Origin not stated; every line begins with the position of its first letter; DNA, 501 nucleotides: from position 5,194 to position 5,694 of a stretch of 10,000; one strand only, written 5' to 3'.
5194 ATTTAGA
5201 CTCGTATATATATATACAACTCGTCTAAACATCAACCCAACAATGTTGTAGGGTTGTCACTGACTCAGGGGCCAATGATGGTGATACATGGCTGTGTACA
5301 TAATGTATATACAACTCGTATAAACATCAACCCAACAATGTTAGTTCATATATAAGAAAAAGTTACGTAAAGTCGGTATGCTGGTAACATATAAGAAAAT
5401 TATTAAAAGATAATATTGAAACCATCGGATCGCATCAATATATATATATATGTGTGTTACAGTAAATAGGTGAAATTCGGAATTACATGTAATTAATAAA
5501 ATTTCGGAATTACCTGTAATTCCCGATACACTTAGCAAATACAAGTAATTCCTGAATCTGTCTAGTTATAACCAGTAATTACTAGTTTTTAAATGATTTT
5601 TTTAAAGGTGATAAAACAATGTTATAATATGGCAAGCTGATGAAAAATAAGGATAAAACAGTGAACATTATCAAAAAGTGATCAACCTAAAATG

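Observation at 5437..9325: ~82%-identical inverted repeat pair bracketing 3.86 kb, both outer sides flanked by TA/GT dinucleotide runs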

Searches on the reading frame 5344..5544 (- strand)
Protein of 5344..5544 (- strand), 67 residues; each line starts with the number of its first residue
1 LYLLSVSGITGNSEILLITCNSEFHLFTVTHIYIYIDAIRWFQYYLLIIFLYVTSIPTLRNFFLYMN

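Call 19: find_homologous_proteins(query=window:5344-5544:-, max_evalue=10)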
Query seq(67 aa): no candidate shares three 5-residue words with the query. No homologue found.
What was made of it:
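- Tried and rejected: No candidate was returned (call 19).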
